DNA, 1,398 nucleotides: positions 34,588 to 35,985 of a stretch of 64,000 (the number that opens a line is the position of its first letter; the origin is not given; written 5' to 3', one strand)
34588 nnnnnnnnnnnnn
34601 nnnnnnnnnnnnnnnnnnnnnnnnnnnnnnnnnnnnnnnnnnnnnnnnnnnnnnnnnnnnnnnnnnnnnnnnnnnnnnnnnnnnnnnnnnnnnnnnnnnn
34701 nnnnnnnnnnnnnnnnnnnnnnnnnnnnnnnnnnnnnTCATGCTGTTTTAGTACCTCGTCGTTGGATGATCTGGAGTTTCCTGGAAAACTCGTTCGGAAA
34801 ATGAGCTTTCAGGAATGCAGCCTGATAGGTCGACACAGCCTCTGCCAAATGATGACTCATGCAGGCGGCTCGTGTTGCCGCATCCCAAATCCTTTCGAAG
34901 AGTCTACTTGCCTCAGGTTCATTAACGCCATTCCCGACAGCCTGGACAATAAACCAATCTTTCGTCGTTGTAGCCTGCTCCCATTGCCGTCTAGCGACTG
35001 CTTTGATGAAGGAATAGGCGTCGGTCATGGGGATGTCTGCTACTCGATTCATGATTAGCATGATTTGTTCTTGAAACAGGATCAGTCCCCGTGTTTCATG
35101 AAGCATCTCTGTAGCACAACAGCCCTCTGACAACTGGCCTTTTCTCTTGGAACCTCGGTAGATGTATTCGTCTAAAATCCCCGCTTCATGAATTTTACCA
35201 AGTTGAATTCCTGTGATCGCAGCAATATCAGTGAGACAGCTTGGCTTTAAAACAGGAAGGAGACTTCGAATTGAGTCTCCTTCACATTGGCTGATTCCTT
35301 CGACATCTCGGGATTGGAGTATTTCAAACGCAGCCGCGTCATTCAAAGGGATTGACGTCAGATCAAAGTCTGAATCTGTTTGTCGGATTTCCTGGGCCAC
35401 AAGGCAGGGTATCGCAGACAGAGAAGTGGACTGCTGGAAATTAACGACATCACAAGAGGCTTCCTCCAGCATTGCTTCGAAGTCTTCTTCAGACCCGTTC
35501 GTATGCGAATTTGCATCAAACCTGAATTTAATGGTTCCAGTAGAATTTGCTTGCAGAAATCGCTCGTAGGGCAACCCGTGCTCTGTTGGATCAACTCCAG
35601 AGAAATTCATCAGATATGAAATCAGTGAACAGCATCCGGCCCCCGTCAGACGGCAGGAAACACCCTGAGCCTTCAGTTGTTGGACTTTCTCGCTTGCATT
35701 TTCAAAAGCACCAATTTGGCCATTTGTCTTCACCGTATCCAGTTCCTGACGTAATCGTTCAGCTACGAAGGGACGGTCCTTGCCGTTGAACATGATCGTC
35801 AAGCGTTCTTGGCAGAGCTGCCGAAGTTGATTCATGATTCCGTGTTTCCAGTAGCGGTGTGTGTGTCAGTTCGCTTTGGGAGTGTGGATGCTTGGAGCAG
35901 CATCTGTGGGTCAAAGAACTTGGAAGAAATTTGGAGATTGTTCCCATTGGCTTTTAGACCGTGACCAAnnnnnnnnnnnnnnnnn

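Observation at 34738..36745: Truncated, apparently polymerase-dead DnaE-like gene coupled to a WYL regulator and a PD-(D/E)xK protein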

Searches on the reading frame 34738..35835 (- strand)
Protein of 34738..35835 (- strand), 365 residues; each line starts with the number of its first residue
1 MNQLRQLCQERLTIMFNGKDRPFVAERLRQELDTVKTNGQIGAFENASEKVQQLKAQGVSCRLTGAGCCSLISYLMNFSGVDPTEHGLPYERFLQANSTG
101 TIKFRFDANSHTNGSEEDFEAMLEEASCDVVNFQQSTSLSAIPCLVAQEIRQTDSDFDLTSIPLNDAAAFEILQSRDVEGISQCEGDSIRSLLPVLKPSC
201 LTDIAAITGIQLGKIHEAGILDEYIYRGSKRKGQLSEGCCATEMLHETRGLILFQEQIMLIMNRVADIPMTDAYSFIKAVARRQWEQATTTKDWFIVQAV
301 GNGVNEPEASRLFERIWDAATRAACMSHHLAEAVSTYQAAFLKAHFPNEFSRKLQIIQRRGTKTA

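Call 3: search_protein_families(library=pfam, proteins=[window:34738-35835:-], max_evalue=0.01)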
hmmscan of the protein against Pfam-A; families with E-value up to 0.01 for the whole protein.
window:34738-35835:- (365 aa): 2 families
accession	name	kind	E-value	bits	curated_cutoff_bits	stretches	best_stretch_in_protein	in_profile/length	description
PF17657.6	DNA_pol3_finger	-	4.9e-27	94.7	22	1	140-302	3-165/166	Bacterial DNA polymerase III alpha subunit finger domain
PF07733.18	DNA_pol3_alpha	-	5e-12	46.4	23.9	1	3-97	2-97/260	Bacterial DNA polymerase III alpha NTPase domain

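Call 5: search_protein_families(library=padloc, proteins=[window:34738-35835:-], max_evalue=0.01)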
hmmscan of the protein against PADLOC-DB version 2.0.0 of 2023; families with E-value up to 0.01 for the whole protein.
window:34738-35835:- (365 aa): 0 families

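Call 6: search_protein_families(library=ncbifam, proteins=[window:34738-35835:-], max_evalue=0.01)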
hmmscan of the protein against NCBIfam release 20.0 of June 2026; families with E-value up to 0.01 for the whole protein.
window:34738-35835:- (365 aa): 10 families
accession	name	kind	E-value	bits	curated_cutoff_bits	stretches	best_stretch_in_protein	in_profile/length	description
TIGR00594.1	polc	superfamily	2.6e-42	145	434.35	2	148-350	569-773/1022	DNA polymerase III subunit alpha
NF004226.0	PRK05673.1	equivalog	3e-39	134.7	1002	2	150-350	574-775/1146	DNA polymerase III subunit alpha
NF005298.0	PRK06826.1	equivalog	4.5e-35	120.7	1260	2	151-351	569-775/1151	DNA polymerase III subunit alpha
NF004550.0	PRK05898.1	equivalog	1.3e-34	119.6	1182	2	150-351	502-701/971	DNA polymerase III subunit alpha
NF005617.0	PRK07374.1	equivalog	1.2e-33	116.1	1653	2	151-352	586-787/1170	DNA polymerase III subunit alpha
NF005377.0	PRK06920.1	equivalog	2.1e-29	102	1806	2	137-352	541-754/1108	DNA polymerase III subunit alpha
NF004225.0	PRK05672.1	subfamily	2.3e-27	95.5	939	2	146-352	557-764/1047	error-prone DNA polymerase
NF005582.0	PRK07279.1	equivalog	3.1e-26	91.7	1279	2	151-350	509-706/1033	DNA polymerase III subunit alpha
NF005516.0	PRK07135.1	equivalog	1e-25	90.1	1084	2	147-354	500-708/974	DNA polymerase III DnaE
NF007079.0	PRK09532.1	equivalog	1.3e-22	79.9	1525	2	155-327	607-777/876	DNA polymerase III subunit alpha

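Call 7: search_protein_families(library=phrogs, proteins=[window:34738-35835:-], max_evalue=0.001)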
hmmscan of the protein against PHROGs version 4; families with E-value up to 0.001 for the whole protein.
window:34738-35835:- (365 aa): 5 families
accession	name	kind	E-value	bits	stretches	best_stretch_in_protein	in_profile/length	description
phrog_405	-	DNA, RNA and nucleotide metabolism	5e-42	144.9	2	153-350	620-817/1190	DNA polymerase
phrog_11165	-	DNA, RNA and nucleotide metabolism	6.4e-23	81.7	1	158-350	308-502/782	DNA polymerase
phrog_12219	-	DNA, RNA and nucleotide metabolism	6.6e-12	45.5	1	155-350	198-406/823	DNA polymerase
phrog_21652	-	DNA, RNA and nucleotide metabolism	2.1e-06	27.6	0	166-302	278-431/476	DNA polymerase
phrog_13169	-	DNA, RNA and nucleotide metabolism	3e-05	24.1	0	25-102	339-417/463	DNA polymerase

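Call 8: find_homologous_proteins(query=window:34738-35835:-, max_evalue=0.001)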
Query window:34738-35835:- (365 aa): 38 proteins with E <= 0.001 among 1850 candidates.
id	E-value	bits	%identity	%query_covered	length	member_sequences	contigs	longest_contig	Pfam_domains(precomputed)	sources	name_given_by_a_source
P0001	2.9e-155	535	66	98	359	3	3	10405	PF17657.7,PF07733.19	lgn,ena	-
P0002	7.1e-152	524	65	98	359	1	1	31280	PF17657.7,PF07733.19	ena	-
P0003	2.5e-147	509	65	98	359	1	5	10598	PF17657.7,PF07733.19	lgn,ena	-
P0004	1.8e-146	506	65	98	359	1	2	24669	PF17657.7,PF07733.19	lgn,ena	-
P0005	7.8e-142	491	62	98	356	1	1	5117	PF17657.7,PF07733.19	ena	-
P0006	3.3e-132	459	57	98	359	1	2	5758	PF17657.7,PF07733.19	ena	-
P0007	1.2e-129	451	59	98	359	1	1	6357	PF17657.7,PF07733.19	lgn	-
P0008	2.4e-128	446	60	95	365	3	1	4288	PF17657.7,PF07733.19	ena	-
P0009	3.3e-124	433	56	97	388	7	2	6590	PF17657.7,PF07733.19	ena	-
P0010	1.2e-118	414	56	98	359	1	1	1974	PF17657.7,PF07733.19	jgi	jgi:DNA polymerase III alpha subunit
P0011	6.7e-116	405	55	98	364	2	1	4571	PF17657.7,PF07733.19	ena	-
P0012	9.1e-116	405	54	98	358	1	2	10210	PF17657.7,PF07733.19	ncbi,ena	-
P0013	1.7e-112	394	55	98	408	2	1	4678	PF17657.7,PF07733.19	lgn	-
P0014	3.3e-111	390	53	98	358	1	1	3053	PF17657.7,PF07733.19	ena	-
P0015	3.5e-110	387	52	98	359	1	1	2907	PF17657.7,PF07733.19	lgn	-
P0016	3.9e-109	383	51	98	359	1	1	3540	PF17657.7,PF07733.19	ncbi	-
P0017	1.4e-108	381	50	98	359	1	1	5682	PF17657.7,PF07733.19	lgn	-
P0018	6.6e-104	366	49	99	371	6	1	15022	PF17657.7,PF07733.19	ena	-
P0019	7.9e-104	366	49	98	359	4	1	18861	PF17657.7,PF07733.19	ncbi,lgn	ncbi:MAG: hypothetical protein WCK86_05020 [Planctomycetia bacterium]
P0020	2.9e-101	357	47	98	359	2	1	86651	PF17657.7,PF07733.19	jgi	jgi:DNA polymerase III alpha subunit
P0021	3.0e-101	357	48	98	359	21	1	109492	PF17657.7,PF07733.19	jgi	jgi:DNA polymerase III alpha subunit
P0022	4.1e-100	353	46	98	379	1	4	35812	PF17657.7,PF07733.19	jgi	-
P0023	4.1e-99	350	52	90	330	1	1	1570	PF17657.7,PF07733.19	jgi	jgi:DNA polymerase III alpha subunit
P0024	2.3e-97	344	48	98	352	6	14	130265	PF17657.7,PF07733.19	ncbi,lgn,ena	-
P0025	6.3e-97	343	49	98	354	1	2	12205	PF17657.7,PF07733.19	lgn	-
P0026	4.7e-95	337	44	98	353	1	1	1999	PF17657.7,PF07733.19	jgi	jgi:DNA polymerase III alpha subunit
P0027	2.5e-94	334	45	98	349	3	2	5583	PF17657.7,PF07733.19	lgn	-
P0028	3.2e-94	334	46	98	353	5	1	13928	PF17657.7,PF07733.19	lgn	-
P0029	3.2e-93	331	46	98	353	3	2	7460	PF17657.7,PF07733.19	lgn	-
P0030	4.3e-93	330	45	98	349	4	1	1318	PF17657.7,PF07733.19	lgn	-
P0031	1.0e-91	326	42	99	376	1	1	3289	PF17657.7,PF07733.19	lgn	-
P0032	4.4e-83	297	42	98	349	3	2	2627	PF17657.7,PF07733.19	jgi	jgi:DNA polymerase III alpha subunit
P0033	7.9e-74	267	65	53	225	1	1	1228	PF17657.7,PF07733.19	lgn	-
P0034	3.8e-73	265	46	79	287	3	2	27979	PF17657.7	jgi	-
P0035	8.0e-64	234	43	79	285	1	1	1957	PF17657.7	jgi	jgi:DNA polymerase-3 subunit alpha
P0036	2.6e-62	229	36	98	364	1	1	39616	PF17657.7,PF07733.19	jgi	jgi:DNA polymerase III alpha subunit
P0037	9.4e-43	165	30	97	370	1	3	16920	PF17657.7,PF07733.19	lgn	-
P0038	1.1e-10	59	29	55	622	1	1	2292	PF14579.13,PF01336.32,PF17657.7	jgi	jgi:DNA polymerase-3 subunit alpha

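Call 11: search_solved_structures(query=window:34738-35835:-, max_evalue=0.001, show_alignments=2)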
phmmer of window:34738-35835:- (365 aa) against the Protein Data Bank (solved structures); distinct sequences matched with E-value up to 0.001: 9.
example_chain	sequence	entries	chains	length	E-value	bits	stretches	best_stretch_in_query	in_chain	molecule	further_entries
2hnh_A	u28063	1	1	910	7.1e-28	101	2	149-354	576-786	DNA polymerase III alpha subunit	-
2hqa_A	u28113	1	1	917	7.3e-28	101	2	149-354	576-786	DNA polymerase III alpha subunit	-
5m1s_A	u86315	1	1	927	7.5e-28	101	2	149-354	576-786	DNA polymerase III subunit alpha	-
4jom_A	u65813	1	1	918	7.6e-28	101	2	149-354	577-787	DNA polymerase III subunit alpha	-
5fku_A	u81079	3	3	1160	1.4e-27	100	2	149-354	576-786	DNA POLYMERASE III SUBUNIT ALPHA | DNA POLYMERASE III ALPHA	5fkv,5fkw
2hpi_A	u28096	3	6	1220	2.3e-24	89.5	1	148-361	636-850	DNA polymerase III alpha subunit | DNA polymerase III subunit alpha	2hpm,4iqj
3e0d_A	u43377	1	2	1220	2.3e-24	89.5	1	148-361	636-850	DNA polymerase III subunit alpha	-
5lew_A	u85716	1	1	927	2.3e-23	86.2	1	154-352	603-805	DNA polymerase III subunit alpha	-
7pu7_A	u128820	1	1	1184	4.8e-23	85.2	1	154-352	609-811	DNA polymerase III subunit alpha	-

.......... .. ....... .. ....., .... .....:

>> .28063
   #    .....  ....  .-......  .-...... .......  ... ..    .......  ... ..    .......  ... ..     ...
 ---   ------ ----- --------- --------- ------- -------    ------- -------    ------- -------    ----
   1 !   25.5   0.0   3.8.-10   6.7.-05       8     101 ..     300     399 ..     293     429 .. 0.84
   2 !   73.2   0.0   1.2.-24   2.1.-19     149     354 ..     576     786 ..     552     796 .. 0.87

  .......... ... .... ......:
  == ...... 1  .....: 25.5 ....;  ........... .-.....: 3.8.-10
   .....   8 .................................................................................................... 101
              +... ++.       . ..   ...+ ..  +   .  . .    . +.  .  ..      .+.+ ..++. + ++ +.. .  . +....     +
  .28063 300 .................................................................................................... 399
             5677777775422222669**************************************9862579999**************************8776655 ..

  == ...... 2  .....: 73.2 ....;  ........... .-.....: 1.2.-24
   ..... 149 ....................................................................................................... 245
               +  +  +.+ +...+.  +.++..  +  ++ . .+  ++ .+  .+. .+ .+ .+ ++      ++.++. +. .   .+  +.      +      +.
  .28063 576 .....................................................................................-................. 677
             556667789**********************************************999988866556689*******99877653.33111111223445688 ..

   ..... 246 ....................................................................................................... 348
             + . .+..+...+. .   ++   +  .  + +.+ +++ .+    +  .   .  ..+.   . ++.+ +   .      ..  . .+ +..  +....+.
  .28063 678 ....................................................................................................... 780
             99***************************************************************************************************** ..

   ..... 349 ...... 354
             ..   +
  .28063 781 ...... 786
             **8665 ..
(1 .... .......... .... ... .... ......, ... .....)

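Call 13: find_encoding_contigs(protein=P0021, flank=10000, max_places=2)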
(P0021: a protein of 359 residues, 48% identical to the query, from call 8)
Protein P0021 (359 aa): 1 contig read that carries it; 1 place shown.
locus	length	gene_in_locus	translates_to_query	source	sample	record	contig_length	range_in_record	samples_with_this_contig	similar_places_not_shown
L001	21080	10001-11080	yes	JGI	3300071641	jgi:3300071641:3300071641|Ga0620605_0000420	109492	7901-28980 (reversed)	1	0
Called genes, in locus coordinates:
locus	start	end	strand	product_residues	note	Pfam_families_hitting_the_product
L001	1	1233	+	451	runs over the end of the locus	PF00589:Phage_integrase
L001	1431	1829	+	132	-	-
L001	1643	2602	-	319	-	-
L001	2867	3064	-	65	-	-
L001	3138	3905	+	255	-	PF00476:DNA_pol_A (weak)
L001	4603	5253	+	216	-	-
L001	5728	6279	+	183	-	-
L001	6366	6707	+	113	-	-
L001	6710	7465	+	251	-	-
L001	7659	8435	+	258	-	-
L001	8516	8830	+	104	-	-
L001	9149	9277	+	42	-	-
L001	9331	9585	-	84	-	-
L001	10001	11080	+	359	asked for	PF07733:DNA_pol3_alpha, PF17657:DNA_pol3_finger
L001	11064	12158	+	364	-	PF08279:HTH_11, PF12840:HTH_20 (faint), PF19187:HTH_PafC (weak), PF13280:WYL, PF25583:WCX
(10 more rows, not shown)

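Call 14: find_encoding_contigs(protein=P0024, flank=10000, max_places=3)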
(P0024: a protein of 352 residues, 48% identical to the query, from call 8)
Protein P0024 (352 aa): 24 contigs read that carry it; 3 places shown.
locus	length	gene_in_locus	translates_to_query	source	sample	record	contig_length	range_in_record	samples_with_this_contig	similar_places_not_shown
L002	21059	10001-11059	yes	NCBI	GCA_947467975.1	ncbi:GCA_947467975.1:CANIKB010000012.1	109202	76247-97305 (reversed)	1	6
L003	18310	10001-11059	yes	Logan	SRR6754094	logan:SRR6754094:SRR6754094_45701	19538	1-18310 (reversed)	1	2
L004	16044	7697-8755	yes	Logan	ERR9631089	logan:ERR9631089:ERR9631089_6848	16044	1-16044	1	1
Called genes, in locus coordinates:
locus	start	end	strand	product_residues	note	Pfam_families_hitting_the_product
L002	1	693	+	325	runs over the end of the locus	-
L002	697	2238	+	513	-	PF12161:HsdM_N, PF02384:N6_Mtase, PF01170:UPF0020, PF20473:MmeI_Mtase (faint), PF07669:Eco57I (weak)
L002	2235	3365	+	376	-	PF01420:Methylase_S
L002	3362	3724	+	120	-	PF10711:DUF2513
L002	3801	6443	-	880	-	-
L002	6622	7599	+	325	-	PF06067:DUF932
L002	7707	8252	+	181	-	-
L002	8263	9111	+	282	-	PF12705:PDDEXK_1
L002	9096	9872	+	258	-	-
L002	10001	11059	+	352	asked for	PF07733:DNA_pol3_alpha, PF17657:DNA_pol3_finger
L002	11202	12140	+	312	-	PF08279:HTH_11, PF13280:WYL, PF25583:WCX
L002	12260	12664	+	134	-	-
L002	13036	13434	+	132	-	-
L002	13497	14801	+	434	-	PF00753:Lactamase_B (weak), PF13483:Lactamase_B_3 (weak), PF12706:Lactamase_B_2, PF07521:RMMBL (weak)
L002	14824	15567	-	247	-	-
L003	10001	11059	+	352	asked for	PF07733:DNA_pol3_alpha, PF17657:DNA_pol3_finger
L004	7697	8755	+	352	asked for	PF07733:DNA_pol3_alpha, PF17657:DNA_pol3_finger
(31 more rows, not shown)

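Call 15: find_encoding_contigs(protein=P0036, flank=10000, max_places=2)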
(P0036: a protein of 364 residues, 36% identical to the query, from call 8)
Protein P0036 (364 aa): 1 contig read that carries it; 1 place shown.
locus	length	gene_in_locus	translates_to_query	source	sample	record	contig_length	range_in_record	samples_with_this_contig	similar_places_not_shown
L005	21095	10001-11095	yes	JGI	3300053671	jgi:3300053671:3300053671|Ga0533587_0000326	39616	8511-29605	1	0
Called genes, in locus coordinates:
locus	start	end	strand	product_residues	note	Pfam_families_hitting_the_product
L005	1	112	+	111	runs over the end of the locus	-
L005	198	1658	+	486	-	PF13191:AAA_16 (weak), PF00004:AAA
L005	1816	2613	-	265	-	PF20226:DUF6585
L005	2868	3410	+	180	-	-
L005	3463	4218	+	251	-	-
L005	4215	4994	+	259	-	PF20030:bpMoxR (faint), PF13191:AAA_16 (weak), PF00004:AAA (weak)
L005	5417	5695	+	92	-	-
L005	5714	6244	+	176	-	-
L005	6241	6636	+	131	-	-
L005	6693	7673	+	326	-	PF06067:DUF932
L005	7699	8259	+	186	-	-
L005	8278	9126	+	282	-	PF12705:PDDEXK_1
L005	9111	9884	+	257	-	-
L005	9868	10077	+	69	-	-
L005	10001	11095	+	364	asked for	PF07733:DNA_pol3_alpha, PF17657:DNA_pol3_finger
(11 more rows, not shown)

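Call 18: find_encoding_contigs(protein=P0037, flank=10000, max_places=2)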
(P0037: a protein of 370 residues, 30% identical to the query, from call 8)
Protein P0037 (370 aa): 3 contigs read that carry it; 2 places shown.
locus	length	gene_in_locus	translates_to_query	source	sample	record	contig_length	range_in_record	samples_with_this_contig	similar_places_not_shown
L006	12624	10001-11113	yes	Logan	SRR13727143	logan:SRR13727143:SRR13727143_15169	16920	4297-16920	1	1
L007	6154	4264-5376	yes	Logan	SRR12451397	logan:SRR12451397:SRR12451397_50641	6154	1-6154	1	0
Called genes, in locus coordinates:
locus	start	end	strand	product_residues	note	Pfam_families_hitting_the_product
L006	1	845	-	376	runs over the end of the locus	PF01555:N6_N4_Mtase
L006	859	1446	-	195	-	PF08937:ThsB_TIR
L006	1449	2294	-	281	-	PF20016:ThsA_Macro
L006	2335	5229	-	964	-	PF13872:AAA_34 (faint), PF00176:SNF2-rel_dom, PF00270:DEAD, PF04851:ResIII, PF00271:Helicase_C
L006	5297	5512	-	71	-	PF12728:HTH_17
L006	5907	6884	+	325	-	PF06067:DUF932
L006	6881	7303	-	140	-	-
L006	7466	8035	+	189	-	-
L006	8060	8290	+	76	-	-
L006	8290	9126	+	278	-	PF01930:Cas_Cas4 (faint), PF12705:PDDEXK_1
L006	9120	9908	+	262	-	-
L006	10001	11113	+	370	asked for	PF07733:DNA_pol3_alpha, PF17657:DNA_pol3_finger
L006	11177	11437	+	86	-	-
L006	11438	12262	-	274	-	-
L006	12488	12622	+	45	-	?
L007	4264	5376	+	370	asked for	PF07733:DNA_pol3_alpha, PF17657:DNA_pol3_finger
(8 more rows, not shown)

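Call 19: find_encoding_contigs(protein=P0034, flank=10000, max_places=2)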
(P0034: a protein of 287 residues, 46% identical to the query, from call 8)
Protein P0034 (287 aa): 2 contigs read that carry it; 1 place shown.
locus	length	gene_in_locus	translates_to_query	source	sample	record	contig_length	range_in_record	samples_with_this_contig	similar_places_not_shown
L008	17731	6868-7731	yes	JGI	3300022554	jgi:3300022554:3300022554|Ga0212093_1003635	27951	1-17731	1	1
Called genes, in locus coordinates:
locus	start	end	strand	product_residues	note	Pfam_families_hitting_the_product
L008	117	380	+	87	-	-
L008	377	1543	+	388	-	-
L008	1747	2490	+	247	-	PF13177:DNA_pol3_delta2, PF00004:AAA (weak)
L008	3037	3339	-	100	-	-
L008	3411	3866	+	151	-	-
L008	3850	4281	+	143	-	-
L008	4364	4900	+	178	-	PF06067:DUF932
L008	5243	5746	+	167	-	PF12705:PDDEXK_1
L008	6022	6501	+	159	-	-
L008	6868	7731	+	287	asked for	PF17657:DNA_pol3_finger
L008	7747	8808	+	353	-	PF08220:HTH_DeoR (weak), PF08279:HTH_11, PF12840:HTH_20 (faint), PF19187:HTH_PafC, PF13280:WYL, PF25583:WCX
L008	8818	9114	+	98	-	-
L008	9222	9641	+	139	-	-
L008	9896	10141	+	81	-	-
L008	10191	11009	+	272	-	-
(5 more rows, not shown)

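Call 20: find_encoding_contigs(protein=P0020, flank=10000, max_places=2)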
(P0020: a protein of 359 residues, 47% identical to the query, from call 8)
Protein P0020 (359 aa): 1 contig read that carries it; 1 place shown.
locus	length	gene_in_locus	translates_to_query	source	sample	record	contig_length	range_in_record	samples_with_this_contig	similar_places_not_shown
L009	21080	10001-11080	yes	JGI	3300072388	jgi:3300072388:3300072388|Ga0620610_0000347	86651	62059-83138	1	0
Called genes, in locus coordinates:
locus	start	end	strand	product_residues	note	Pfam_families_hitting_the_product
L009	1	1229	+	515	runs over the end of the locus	PF12161:HsdM_N, PF02384:N6_Mtase, PF01170:UPF0020, PF20473:MmeI_Mtase (faint), PF07669:Eco57I (weak)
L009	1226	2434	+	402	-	-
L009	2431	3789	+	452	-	PF14130:Cap4_nuclease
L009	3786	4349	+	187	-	-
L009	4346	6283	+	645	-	PF13476:AAA_23 (weak)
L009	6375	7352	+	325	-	PF06067:DUF932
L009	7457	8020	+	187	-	-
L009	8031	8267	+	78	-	-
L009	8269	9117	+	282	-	PF12705:PDDEXK_1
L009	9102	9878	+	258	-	-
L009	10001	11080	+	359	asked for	PF07733:DNA_pol3_alpha, PF17657:DNA_pol3_finger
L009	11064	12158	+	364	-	PF08279:HTH_11, PF12840:HTH_20 (faint), PF19187:HTH_PafC (weak), PF13280:WYL, PF25583:WCX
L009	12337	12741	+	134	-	-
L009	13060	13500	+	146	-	-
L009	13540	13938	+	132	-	-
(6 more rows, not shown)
